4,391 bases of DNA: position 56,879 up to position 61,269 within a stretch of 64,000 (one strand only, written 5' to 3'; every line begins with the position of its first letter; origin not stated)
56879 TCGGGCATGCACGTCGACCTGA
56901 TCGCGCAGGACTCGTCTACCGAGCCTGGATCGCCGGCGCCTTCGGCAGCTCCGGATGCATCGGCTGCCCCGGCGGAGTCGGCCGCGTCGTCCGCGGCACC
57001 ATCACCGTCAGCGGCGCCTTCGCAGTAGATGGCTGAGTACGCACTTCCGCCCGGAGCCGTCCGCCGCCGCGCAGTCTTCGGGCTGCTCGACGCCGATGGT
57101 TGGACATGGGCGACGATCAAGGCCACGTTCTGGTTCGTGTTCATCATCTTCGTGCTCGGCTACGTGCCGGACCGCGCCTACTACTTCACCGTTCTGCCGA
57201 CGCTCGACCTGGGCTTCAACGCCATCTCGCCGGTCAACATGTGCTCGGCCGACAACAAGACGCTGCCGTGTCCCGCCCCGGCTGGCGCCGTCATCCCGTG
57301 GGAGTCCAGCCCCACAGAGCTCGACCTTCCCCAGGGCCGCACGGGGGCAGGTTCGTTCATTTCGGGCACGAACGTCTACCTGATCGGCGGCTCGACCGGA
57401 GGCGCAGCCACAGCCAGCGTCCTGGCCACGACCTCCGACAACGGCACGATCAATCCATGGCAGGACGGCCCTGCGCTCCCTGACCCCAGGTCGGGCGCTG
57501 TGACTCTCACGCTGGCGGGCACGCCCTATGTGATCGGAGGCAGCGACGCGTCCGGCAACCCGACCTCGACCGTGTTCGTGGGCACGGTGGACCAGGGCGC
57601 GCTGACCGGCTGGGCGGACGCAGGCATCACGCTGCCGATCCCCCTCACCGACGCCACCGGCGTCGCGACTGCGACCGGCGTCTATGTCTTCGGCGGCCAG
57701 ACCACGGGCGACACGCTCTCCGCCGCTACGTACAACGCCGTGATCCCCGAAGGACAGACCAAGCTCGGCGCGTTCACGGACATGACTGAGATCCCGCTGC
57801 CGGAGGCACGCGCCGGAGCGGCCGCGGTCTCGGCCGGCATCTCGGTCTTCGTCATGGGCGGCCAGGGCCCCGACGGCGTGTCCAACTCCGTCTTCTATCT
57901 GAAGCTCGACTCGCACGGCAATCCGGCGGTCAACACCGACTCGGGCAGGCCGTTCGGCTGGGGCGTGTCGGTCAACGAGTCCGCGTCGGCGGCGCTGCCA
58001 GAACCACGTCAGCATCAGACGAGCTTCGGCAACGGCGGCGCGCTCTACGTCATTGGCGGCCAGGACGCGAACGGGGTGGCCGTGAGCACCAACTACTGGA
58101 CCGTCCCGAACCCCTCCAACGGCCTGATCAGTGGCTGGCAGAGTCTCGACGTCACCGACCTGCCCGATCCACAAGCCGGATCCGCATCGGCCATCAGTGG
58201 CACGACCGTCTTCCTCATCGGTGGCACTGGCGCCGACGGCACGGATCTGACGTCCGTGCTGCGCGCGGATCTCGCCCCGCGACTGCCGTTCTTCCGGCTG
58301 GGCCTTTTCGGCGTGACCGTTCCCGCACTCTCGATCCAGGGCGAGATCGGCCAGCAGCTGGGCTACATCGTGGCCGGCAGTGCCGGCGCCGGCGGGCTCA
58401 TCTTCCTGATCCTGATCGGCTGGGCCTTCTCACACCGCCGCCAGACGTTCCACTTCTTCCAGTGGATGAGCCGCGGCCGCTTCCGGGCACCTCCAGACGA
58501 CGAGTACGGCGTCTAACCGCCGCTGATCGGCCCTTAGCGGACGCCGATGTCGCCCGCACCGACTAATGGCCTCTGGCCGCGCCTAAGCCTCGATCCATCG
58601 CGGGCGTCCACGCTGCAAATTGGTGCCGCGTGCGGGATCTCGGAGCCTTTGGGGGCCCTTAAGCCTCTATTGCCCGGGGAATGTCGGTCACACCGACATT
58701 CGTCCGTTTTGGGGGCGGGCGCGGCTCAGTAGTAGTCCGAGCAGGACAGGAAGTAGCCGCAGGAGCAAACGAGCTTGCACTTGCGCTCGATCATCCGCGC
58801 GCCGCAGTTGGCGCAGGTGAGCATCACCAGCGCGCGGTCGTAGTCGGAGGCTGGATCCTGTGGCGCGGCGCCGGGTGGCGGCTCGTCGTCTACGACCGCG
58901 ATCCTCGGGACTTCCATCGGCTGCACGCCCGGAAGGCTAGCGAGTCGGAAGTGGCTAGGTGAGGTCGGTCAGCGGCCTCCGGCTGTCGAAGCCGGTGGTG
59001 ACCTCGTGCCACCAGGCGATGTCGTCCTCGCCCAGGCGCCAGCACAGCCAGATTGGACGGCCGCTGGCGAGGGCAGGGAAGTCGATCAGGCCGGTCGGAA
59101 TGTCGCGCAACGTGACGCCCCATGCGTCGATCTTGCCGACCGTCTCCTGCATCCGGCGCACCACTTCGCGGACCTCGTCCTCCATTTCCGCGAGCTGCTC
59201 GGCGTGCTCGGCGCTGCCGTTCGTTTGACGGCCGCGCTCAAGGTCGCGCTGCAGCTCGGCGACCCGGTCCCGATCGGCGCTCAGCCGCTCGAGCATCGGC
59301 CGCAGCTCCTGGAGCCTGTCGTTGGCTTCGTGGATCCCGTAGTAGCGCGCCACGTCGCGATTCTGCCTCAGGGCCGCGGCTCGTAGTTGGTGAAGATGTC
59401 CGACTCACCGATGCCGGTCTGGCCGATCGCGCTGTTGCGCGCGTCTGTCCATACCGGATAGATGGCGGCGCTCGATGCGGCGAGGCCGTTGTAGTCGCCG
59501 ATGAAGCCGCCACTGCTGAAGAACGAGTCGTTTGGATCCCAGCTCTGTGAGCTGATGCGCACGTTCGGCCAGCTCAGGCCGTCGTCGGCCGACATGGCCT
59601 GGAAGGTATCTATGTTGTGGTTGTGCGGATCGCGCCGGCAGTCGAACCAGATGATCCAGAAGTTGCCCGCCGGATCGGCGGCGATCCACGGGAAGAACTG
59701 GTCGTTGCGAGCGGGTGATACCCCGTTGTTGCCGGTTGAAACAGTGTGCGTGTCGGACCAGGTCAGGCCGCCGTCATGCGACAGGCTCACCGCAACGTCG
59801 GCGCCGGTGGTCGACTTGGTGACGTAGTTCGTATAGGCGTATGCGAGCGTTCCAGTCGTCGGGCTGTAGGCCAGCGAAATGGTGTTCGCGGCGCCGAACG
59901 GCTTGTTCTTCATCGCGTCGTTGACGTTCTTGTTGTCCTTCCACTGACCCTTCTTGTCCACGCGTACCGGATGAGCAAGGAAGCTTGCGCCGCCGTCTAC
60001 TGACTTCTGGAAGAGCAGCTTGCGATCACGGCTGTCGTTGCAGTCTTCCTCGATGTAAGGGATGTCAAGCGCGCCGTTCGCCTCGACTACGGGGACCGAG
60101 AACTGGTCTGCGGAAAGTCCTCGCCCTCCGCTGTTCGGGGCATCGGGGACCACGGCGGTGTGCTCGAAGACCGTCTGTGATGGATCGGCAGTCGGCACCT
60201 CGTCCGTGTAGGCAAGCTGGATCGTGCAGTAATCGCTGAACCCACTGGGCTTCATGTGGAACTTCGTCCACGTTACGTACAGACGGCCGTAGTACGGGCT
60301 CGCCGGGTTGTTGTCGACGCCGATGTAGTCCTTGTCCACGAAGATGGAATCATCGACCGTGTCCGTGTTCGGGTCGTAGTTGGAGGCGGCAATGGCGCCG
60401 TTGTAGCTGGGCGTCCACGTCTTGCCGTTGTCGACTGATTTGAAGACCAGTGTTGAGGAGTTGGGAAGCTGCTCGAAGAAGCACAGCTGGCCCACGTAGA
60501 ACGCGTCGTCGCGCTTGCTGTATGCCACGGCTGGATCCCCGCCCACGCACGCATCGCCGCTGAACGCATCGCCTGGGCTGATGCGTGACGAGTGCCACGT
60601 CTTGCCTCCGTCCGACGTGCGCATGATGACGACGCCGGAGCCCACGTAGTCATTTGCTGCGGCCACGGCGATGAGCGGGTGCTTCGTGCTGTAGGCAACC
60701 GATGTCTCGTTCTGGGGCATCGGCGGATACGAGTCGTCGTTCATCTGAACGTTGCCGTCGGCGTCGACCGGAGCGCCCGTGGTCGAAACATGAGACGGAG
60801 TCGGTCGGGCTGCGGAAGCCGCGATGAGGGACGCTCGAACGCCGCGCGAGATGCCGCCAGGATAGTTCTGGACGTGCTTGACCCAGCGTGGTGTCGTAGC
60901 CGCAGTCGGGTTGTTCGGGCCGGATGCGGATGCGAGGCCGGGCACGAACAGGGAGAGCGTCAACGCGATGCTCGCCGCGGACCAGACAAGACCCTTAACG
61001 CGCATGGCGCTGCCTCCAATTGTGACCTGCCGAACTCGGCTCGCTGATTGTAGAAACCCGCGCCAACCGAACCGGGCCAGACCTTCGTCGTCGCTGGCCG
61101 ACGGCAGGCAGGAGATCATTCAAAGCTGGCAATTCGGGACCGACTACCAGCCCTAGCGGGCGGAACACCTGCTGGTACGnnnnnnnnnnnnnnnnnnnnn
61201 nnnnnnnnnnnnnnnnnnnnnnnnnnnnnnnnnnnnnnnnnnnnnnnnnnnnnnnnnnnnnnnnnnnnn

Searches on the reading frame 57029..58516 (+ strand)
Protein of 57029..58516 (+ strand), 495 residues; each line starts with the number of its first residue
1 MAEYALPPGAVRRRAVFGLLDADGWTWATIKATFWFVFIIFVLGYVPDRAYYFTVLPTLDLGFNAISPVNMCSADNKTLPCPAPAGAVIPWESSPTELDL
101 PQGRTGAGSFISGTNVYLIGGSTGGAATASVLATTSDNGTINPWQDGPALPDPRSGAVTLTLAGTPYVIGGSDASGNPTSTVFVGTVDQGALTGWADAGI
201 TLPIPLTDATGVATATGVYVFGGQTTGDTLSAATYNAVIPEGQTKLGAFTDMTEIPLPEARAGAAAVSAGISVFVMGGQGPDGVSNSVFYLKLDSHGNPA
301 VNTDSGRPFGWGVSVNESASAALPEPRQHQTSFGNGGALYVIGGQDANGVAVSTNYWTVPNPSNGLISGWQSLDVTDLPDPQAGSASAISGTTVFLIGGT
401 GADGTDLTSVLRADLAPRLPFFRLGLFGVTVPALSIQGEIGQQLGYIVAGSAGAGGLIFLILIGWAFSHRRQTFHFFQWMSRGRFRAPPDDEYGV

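Call 3: search_protein_families(library=pfam, proteins=[window:57029-58516:+], max_evalue=0.01)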
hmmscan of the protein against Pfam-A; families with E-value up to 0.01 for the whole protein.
window:57029-58516:+ (495 aa): 6 families
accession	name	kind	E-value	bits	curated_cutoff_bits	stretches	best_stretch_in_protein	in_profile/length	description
PF24681.1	Kelch_KLHDC2_KLHL20_DRC7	-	1.2e-18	67.7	50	2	212-414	5-185/221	KLHDC2/KLHL20/DRC7 Kelch-repeats domain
PF01344.31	Kelch_1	-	6.4e-12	45.2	20.1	0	153-184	1-31/46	Kelch motif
PF24996.1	NANM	-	1.6e-06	27.7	45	0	143-190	299-346/350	N-acetylneuraminate epimerase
PF13418.12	Kelch_4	-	3.1e-06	27.5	21.6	0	326-352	1-28/49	Galactose oxidase, central domain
PF25210.1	Kelch_FKB95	-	4.5e-06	26.9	70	1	111-177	40-103/268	FKB95, Kelch-repeats domain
PF13964.12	Kelch_6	-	0.0058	17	25.3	0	327-365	2-38/50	Kelch motif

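Call 4: search_protein_families(library=ncbifam, proteins=[window:57029-58516:+], max_evalue=0.01)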
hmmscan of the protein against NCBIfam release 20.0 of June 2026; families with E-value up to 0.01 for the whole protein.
window:57029-58516:+ (495 aa): 2 families
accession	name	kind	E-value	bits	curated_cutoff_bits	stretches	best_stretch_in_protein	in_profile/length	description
TIGR03547.1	muta_rot_YjhT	subfamily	2.9e-05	23.4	256.35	0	101-224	5-127/346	YjhT family mutarotase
NF010730.0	PRK14131.1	subfamily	0.00019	20.3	416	0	231-354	245-369/384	N-acetylneuraminate epimerase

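Call 61: search_solved_structures(query=window:57029-58513:+, max_evalue=0.01)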
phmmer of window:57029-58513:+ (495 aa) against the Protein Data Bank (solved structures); distinct sequences matched with E-value up to 0.01: 10.
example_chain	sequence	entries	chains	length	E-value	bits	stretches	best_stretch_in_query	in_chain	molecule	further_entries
9tsn_A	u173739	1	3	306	4.5e-09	39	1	102-176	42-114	Kelch protein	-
5yy8_A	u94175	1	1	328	1e-06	31.3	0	103-175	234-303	Influenza virus NS1A-binding protein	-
6n3h_A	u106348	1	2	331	1.1e-06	31.1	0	103-175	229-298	Influenza virus NS1A-binding protein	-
7q58_A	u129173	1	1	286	7.1e-06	28.5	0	100-176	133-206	SAKe6BR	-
4ch9_A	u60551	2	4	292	3.4e-05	26.2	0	99-187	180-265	KELCH-LIKE PROTEIN 3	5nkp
2xn4_A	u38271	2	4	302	0.00022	23.5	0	101-188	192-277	KELCH-LIKE PROTEIN 2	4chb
7ong_A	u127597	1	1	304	0.0004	22.7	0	101-181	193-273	SAKe6BE-L1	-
2vpj_A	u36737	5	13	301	0.00063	22.1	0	102-176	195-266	KELCH-LIKE PROTEIN 12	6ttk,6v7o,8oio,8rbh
9y8j_A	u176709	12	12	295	0.00065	22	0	102-176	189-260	Kelch-like protein 12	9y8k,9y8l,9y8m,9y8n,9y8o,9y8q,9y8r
9bc9_A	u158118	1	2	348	0.0099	18.1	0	252-380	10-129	Kelch domain-containing protein 2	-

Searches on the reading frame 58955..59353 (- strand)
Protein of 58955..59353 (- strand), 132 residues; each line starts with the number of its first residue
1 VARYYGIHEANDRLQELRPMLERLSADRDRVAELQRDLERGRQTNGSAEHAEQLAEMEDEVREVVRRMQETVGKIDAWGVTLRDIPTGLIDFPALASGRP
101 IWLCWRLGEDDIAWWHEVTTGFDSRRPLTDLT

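Call 60: search_protein_families(library=pfam, proteins=[window:58955-59353:-], max_evalue=0.00001)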
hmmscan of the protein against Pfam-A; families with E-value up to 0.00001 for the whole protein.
window:58955-59353:- (132 aa): 1 family
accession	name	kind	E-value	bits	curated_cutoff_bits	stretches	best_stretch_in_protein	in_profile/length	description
PF09969.14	DUF2203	-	8.6e-34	117.3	24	1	3-128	1-122/122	Uncharacterized conserved protein (DUF2203)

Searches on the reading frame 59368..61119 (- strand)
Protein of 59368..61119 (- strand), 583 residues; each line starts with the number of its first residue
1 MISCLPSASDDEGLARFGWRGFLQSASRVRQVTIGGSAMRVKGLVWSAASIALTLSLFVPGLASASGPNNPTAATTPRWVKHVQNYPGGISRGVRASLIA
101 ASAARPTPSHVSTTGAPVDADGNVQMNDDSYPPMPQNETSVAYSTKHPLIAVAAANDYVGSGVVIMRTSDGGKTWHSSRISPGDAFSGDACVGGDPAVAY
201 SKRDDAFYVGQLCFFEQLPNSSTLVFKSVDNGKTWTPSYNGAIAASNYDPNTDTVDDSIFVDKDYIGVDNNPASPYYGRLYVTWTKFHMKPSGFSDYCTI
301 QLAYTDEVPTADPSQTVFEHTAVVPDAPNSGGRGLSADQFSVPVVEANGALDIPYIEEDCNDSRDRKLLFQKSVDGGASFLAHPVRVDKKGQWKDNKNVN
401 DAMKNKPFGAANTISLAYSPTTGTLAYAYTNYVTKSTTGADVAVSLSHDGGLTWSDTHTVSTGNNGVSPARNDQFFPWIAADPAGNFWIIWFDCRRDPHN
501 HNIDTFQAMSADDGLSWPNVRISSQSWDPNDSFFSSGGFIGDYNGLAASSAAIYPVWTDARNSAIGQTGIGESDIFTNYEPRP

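Call 60: search_protein_families(library=pfam, proteins=[window:59368-61119:-], max_evalue=0.00001)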
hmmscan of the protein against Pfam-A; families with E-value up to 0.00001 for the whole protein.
window:59368-61119:- (583 aa): 2 families
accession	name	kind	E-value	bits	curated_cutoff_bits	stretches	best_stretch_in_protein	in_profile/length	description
PF13088.12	BNR_2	-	5.7e-07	29.6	31.4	0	344-522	57-203/277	BNR repeat-like domain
PF02012.26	BNR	-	3.7e-06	26.5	27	0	167-176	2-11/12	BNR/Asp-box repeat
